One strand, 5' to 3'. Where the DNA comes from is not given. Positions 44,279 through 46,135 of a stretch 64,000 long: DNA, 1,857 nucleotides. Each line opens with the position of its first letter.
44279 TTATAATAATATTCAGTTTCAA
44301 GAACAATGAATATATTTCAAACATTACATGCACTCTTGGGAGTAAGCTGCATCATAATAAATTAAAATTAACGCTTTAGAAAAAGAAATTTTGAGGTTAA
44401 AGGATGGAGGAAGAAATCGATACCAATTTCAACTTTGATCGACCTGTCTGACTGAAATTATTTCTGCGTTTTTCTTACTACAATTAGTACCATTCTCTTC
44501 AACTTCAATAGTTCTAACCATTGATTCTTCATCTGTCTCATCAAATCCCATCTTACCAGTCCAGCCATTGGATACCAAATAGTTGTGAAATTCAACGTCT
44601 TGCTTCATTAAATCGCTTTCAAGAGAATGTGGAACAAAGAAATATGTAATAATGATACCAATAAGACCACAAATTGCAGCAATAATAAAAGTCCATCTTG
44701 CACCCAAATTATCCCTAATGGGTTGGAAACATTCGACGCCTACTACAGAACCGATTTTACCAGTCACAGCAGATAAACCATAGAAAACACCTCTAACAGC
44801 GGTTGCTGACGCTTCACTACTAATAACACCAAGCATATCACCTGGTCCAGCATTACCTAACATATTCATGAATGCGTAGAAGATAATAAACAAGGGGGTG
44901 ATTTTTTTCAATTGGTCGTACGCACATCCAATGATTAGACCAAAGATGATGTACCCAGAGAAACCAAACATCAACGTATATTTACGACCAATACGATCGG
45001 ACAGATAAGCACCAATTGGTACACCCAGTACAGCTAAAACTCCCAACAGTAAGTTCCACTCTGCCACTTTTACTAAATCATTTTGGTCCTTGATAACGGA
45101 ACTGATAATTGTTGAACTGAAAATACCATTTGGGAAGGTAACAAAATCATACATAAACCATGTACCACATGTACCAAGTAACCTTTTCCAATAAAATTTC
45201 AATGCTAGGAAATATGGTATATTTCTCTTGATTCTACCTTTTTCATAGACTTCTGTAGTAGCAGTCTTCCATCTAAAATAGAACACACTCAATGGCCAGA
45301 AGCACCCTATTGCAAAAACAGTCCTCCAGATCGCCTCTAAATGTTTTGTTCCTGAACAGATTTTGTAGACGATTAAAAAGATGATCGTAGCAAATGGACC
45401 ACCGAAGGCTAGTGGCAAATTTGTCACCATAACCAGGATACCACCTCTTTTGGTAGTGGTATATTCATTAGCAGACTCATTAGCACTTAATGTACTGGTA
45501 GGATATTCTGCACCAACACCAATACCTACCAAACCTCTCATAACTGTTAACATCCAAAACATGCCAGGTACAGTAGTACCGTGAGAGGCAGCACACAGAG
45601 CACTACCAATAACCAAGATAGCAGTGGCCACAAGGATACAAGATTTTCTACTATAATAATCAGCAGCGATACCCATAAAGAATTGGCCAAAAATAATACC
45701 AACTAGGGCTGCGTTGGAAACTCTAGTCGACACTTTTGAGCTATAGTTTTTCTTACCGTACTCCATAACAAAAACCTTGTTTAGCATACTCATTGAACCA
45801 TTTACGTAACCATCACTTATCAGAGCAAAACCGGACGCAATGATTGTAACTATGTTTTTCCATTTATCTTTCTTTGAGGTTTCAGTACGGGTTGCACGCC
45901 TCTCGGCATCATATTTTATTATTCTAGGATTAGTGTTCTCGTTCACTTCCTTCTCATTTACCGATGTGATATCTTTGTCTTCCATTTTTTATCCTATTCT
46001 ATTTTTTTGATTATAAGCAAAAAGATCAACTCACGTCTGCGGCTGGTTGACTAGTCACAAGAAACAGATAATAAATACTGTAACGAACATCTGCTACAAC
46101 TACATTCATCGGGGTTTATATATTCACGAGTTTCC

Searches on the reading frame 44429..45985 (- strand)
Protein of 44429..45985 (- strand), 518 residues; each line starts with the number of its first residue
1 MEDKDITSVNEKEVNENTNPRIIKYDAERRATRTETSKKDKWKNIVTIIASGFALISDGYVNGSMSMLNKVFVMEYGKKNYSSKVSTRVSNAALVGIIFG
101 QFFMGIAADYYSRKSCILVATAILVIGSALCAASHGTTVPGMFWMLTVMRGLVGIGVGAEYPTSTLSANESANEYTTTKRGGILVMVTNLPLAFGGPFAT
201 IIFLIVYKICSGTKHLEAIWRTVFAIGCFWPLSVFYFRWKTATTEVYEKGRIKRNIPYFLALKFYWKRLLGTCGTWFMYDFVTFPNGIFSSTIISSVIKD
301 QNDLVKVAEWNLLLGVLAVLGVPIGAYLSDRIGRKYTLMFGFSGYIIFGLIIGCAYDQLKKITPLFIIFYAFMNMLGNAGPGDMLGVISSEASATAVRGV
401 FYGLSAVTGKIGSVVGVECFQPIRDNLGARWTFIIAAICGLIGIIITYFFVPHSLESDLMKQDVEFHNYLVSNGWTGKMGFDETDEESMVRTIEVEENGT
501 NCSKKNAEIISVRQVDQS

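Call 18: find_encoding_contigs(protein=window:44429-45985:-, flank=10000, max_places=10)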
Protein window:44429-45985:- (518 aa): 23 contigs read that carry it; 10 places shown.
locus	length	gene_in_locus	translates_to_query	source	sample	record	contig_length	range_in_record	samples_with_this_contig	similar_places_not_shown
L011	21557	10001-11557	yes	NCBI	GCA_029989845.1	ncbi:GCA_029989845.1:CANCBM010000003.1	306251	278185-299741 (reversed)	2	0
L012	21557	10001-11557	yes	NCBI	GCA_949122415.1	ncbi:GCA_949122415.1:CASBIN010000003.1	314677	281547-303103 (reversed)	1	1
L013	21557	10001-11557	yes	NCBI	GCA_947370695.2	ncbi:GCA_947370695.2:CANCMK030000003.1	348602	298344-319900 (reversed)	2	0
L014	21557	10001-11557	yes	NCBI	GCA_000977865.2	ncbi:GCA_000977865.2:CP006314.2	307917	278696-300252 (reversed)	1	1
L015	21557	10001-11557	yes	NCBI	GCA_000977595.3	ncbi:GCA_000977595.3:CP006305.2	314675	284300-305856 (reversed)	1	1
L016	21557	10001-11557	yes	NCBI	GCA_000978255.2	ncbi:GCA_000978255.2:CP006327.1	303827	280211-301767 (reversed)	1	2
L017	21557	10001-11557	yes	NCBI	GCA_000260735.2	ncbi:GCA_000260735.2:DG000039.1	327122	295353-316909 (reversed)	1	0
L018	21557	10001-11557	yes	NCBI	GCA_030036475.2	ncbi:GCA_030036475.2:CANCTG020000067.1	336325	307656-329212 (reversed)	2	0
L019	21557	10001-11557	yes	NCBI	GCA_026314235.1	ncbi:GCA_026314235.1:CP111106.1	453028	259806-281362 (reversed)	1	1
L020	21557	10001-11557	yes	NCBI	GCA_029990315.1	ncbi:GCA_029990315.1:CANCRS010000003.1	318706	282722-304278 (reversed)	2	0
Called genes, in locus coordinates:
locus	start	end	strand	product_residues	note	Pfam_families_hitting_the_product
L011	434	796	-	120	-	PF00660:SRP1_TIP1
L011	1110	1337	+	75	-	-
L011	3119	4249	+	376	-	PF08240:ADH_N, PF00107:ADH_zinc_N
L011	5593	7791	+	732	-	PF02012:BNR (faint), PF15902:Sortilin-Vps10, PF15901:Sortilin_C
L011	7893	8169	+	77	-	-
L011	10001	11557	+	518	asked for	PF00083:Sugar_tr, PF07690:MFS_1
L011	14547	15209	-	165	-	PF00046:Homeodomain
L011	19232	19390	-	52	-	-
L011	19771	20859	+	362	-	PF03162:Y_phosphatase2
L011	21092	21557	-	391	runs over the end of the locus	PF03381:CDC50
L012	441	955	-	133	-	PF00660:SRP1_TIP1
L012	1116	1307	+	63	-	-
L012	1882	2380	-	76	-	-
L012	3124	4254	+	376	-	PF08240:ADH_N, PF00107:ADH_zinc_N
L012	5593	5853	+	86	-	-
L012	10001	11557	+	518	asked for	PF00083:Sugar_tr, PF07690:MFS_1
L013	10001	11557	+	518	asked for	PF00083:Sugar_tr, PF07690:MFS_1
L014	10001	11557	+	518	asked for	PF00083:Sugar_tr, PF07690:MFS_1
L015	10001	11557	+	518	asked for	PF00083:Sugar_tr, PF07690:MFS_1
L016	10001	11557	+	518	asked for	PF00083:Sugar_tr, PF07690:MFS_1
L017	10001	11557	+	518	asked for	PF00083:Sugar_tr, PF07690:MFS_1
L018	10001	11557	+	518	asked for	PF00083:Sugar_tr, PF07690:MFS_1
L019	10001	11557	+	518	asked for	PF00083:Sugar_tr, PF07690:MFS_1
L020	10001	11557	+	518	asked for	PF00083:Sugar_tr, PF07690:MFS_1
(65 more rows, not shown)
